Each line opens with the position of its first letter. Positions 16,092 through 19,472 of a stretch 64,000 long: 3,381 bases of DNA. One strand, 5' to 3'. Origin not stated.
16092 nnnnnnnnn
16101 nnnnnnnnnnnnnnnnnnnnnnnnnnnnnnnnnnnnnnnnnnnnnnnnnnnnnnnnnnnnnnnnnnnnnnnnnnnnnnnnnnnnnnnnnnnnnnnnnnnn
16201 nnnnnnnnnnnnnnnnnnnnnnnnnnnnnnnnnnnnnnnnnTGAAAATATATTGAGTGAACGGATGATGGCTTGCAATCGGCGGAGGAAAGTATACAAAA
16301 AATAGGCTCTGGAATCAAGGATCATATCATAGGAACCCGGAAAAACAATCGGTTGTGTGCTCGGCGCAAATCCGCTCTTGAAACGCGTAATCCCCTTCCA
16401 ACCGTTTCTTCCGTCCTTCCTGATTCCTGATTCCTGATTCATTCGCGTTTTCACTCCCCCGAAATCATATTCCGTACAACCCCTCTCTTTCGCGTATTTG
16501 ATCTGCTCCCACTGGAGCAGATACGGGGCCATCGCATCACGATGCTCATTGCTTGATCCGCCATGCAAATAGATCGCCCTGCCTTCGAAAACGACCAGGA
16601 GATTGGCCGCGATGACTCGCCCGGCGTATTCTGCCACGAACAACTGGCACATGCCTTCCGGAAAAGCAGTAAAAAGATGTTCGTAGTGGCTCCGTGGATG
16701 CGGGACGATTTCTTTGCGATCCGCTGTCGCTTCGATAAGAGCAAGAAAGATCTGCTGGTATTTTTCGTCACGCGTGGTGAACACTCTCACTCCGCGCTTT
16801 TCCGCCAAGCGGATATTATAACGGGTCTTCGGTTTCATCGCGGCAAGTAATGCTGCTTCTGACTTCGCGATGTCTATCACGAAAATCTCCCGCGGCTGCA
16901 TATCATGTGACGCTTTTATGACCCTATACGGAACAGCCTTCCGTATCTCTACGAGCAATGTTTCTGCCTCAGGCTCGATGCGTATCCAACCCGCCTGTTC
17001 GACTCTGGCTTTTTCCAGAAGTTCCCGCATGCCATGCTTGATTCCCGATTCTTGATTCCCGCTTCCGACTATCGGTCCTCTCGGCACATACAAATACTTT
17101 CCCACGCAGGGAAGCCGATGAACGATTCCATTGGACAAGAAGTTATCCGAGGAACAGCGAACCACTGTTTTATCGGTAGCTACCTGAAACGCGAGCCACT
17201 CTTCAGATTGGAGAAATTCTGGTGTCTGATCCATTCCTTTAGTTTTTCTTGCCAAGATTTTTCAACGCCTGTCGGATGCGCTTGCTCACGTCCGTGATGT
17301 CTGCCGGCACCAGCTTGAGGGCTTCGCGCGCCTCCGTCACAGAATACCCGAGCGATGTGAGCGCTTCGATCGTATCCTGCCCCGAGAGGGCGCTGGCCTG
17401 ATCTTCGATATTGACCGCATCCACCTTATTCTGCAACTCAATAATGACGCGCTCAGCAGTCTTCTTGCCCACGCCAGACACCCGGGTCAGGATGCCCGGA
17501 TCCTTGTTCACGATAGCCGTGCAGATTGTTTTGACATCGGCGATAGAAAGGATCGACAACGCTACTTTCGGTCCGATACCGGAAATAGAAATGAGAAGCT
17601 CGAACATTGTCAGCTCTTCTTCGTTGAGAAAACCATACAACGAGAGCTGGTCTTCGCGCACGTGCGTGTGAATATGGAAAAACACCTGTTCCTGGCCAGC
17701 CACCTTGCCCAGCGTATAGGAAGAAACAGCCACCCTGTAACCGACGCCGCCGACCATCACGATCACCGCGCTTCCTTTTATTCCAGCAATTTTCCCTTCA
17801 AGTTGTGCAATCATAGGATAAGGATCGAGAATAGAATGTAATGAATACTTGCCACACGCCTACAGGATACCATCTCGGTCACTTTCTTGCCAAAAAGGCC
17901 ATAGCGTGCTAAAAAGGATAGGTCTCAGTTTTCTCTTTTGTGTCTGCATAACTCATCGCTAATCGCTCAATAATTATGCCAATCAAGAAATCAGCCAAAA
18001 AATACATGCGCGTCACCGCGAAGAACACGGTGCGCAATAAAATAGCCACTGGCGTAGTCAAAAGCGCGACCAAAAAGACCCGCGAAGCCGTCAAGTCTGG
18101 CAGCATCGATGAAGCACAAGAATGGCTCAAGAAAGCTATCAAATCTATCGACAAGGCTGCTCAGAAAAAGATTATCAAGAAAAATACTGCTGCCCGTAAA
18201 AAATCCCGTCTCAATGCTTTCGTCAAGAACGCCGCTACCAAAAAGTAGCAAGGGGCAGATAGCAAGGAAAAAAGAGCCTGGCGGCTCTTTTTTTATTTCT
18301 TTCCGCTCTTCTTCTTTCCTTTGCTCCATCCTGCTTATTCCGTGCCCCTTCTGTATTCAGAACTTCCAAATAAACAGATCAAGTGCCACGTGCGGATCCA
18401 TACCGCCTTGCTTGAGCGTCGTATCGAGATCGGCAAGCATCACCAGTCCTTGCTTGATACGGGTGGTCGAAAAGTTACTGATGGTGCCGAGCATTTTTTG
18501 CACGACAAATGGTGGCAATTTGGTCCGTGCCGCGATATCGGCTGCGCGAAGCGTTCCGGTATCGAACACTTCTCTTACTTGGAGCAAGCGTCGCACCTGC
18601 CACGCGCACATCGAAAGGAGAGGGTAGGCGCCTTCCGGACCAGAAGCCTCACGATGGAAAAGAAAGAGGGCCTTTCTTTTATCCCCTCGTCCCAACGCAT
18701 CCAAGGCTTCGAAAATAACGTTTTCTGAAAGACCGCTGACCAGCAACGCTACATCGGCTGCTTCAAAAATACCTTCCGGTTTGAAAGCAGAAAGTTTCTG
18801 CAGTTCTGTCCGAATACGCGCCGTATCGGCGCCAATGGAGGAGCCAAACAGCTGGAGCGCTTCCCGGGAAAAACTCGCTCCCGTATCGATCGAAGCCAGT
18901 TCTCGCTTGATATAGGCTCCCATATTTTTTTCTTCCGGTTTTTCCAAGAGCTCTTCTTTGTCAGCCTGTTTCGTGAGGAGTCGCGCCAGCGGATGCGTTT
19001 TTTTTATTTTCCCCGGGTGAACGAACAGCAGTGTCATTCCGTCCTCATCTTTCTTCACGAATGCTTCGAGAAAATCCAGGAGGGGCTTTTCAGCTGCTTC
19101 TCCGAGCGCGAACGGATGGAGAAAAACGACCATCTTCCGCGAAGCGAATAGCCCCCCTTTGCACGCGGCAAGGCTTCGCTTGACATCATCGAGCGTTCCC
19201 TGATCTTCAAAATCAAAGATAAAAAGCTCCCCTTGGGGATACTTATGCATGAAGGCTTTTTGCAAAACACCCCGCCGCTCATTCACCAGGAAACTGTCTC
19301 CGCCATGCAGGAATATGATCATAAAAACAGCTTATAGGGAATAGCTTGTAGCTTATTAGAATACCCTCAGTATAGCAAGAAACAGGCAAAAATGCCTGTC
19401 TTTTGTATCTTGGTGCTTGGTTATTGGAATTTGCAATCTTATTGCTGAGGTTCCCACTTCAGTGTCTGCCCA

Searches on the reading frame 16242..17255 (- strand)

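Call 35: search_protein_families(library=pfam, proteins=[window:16242-17255:-], max_evalue=0.001)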
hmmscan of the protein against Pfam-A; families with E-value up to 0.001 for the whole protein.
window:16242-17255:- (338 aa): 2 families
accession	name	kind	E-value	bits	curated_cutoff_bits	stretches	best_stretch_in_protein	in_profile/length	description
PF02388.22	FemAB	-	7e-40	137.5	24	2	214-325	307-405/406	FemAB family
PF13480.13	Acetyltransf_6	-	7.3e-20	72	22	1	144-267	7-136/143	Acetyltransferase (GNAT) domain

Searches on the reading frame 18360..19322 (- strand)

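Call 35: search_protein_families(library=pfam, proteins=[window:18360-19322:-], max_evalue=0.001)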
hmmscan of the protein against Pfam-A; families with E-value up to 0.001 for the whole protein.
window:18360-19322:- (321 aa): 1 family
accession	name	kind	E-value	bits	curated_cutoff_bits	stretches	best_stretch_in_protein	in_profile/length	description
PF21694.2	DNA_pol3_delta_C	-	8.9e-20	71.3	27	1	200-321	1-121/121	DNA polymerase III delta subunit, C-terminal domain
